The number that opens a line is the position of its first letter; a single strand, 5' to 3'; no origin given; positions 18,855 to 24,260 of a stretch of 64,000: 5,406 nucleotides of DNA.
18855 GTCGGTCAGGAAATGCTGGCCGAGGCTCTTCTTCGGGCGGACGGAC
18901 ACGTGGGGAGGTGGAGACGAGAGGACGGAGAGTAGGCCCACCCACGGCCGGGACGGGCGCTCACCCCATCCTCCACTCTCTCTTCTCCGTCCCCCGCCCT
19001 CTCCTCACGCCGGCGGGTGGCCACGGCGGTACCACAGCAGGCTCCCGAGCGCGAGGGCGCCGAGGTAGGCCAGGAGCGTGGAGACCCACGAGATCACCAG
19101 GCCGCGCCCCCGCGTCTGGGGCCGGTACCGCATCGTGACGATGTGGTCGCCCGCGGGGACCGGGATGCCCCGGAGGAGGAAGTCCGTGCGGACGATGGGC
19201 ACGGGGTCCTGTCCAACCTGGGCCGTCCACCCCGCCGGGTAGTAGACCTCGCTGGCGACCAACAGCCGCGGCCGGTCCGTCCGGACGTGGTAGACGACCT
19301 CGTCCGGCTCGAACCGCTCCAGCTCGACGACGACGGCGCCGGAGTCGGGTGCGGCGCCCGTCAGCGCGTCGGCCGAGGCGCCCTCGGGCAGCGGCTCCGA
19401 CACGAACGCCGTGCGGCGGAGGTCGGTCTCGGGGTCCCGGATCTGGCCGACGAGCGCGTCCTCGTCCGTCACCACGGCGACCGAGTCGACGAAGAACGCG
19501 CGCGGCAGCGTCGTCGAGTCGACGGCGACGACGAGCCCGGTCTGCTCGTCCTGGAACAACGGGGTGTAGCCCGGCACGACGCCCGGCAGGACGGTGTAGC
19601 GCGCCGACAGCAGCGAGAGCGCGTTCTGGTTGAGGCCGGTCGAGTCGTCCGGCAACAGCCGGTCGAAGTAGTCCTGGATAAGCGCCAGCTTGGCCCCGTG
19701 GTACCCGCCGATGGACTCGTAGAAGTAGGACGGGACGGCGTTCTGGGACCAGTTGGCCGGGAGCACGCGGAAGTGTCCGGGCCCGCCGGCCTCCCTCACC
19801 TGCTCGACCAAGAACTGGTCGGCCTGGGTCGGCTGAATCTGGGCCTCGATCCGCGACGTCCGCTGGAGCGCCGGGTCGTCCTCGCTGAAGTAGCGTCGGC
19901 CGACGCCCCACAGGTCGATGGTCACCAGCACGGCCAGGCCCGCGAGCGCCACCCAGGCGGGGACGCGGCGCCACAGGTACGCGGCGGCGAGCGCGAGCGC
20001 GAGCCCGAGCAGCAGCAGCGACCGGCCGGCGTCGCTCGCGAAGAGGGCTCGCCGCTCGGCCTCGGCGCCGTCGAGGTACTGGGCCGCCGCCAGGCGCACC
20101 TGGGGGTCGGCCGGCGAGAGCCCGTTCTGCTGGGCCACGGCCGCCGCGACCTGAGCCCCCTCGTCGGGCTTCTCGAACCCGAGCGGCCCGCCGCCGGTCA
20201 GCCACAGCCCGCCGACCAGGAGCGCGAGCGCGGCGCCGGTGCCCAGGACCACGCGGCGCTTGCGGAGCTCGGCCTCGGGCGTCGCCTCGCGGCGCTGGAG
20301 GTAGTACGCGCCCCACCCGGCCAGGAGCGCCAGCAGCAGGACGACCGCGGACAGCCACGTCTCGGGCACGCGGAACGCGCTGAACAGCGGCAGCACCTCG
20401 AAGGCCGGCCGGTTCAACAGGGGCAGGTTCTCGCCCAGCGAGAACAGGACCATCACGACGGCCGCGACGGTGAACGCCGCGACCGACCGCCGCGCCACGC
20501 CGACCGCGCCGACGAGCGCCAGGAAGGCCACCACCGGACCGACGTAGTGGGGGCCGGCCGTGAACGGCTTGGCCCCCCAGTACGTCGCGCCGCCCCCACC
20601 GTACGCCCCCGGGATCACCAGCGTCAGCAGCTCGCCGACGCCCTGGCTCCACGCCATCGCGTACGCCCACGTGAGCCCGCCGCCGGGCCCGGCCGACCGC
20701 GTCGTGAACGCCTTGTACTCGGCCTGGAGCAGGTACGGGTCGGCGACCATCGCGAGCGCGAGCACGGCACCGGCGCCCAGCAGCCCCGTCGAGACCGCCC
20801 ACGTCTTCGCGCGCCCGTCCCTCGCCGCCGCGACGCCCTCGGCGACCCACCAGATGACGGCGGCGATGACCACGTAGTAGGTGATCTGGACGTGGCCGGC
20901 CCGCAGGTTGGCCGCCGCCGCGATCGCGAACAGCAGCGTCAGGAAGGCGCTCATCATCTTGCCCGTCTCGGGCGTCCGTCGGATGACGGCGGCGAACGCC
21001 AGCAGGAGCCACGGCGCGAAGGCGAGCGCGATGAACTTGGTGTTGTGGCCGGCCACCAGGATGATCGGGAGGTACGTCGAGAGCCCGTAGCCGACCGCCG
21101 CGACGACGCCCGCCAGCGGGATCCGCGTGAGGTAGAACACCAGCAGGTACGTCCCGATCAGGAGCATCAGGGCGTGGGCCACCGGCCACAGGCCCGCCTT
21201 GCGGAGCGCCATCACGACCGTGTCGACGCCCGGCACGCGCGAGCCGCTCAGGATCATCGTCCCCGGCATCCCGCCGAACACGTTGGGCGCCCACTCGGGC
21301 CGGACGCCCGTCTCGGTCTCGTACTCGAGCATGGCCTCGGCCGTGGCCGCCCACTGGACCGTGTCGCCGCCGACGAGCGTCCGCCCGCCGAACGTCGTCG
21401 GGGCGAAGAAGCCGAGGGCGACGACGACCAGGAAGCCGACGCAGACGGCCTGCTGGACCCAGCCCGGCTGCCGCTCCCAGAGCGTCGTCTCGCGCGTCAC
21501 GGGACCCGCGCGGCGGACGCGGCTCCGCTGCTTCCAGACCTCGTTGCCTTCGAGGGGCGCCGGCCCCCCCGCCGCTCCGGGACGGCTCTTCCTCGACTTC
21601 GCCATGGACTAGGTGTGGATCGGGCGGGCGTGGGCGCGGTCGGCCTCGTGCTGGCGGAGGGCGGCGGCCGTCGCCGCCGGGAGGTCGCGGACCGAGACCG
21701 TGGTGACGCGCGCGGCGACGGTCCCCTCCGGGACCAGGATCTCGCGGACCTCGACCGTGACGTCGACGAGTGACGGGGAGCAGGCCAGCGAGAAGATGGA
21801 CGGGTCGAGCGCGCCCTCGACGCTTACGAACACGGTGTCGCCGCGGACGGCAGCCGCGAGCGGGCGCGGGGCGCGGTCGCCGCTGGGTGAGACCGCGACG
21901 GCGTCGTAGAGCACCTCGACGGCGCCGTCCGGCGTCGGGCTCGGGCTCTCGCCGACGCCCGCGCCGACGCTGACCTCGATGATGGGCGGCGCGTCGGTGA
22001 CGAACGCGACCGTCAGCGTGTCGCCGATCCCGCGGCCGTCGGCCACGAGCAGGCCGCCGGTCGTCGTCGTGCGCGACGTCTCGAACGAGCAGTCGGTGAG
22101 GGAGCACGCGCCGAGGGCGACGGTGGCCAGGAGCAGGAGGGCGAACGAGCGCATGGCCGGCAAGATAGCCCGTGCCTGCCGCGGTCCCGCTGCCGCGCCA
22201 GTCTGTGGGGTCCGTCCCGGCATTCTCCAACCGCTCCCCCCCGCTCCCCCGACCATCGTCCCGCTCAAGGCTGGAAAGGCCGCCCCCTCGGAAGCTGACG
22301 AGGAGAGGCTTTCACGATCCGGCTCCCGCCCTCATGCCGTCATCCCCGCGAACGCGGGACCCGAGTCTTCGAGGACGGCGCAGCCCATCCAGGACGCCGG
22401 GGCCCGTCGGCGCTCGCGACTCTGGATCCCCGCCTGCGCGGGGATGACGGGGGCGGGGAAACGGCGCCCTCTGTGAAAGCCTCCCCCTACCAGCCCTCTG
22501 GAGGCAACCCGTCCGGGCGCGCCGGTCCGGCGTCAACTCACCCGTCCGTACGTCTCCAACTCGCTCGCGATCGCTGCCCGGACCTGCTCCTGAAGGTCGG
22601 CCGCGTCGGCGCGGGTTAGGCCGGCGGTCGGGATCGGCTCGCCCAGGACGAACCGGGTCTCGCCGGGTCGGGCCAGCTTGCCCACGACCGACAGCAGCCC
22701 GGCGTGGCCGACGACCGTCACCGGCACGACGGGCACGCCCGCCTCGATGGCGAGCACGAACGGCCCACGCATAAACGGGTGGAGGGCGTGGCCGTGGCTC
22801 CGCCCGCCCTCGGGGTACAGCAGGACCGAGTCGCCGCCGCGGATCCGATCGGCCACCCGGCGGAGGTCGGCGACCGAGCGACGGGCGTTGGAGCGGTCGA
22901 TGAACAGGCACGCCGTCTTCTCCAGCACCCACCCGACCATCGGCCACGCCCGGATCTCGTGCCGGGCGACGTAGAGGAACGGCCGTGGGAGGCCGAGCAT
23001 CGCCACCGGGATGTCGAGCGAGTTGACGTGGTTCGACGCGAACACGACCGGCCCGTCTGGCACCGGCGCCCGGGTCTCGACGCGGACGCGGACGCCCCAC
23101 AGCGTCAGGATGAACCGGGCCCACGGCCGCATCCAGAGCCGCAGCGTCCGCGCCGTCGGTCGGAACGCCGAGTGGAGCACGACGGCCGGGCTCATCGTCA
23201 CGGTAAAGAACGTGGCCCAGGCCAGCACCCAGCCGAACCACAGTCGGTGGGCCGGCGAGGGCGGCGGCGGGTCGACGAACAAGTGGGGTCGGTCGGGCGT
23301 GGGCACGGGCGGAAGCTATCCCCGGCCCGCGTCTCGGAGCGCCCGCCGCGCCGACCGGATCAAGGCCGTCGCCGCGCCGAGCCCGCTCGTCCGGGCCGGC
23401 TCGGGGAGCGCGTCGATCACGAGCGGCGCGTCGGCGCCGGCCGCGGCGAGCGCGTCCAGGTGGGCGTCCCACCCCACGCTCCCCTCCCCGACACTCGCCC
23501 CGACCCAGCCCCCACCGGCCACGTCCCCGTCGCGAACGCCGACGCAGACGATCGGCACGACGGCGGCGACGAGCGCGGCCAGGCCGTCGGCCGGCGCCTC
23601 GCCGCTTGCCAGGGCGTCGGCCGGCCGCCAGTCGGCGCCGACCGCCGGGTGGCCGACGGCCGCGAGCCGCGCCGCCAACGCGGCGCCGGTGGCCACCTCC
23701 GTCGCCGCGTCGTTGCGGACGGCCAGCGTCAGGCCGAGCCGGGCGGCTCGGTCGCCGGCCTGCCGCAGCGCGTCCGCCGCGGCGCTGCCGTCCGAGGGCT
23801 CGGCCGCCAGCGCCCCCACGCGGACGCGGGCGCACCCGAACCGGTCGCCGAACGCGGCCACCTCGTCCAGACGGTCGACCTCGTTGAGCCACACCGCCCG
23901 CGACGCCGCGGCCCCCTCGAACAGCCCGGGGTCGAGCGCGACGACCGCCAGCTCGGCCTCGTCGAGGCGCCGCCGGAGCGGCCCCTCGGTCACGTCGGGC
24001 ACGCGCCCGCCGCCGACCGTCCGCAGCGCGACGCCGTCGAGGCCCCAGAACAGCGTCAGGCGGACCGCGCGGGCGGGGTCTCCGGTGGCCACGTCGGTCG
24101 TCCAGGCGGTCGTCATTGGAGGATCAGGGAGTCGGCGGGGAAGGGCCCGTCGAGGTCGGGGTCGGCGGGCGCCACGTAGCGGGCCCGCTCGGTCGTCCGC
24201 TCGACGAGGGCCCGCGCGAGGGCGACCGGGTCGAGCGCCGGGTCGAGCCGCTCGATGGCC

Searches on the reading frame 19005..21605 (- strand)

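Call 14: search_protein_families(library=pfam, proteins=[window:19005-21605:-], max_evalue=0.001)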
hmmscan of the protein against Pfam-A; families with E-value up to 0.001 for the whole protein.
window:19005-21605:- (866 aa): 1 family
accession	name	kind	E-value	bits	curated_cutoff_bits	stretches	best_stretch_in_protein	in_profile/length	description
PF09586.16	YfhO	-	5.4e-05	22.2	28.5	1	765-839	761-835/835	Bacterial membrane protein YfhO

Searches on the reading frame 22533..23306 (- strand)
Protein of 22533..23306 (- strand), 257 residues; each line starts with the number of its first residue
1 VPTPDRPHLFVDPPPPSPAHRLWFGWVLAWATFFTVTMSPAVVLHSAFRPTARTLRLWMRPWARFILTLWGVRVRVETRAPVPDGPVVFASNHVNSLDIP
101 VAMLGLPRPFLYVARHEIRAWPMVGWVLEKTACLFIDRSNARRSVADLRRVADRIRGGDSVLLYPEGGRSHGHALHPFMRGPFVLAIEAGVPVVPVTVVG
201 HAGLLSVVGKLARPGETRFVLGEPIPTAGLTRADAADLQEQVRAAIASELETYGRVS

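Call 14: search_protein_families(library=pfam, proteins=[window:22533-23306:-], max_evalue=0.001)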
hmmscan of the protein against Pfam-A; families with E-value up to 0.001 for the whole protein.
window:22533-23306:- (257 aa): 1 family
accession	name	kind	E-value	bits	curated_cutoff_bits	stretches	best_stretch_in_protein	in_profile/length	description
PF01553.26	Acyltransferase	-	6e-28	97.7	23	1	73-198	1-131/132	Acyltransferase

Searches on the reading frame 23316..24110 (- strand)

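Call 14: search_protein_families(library=pfam, proteins=[window:23316-24110:-], max_evalue=0.001)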
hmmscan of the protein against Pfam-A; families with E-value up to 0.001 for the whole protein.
window:23316-24110:- (264 aa): 1 family
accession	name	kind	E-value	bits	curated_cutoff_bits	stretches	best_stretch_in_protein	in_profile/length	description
PF01261.30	AP_endonuc_2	-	9.3e-14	52.2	31.1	1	22-238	7-233/249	Xylose isomerase-like TIM barrel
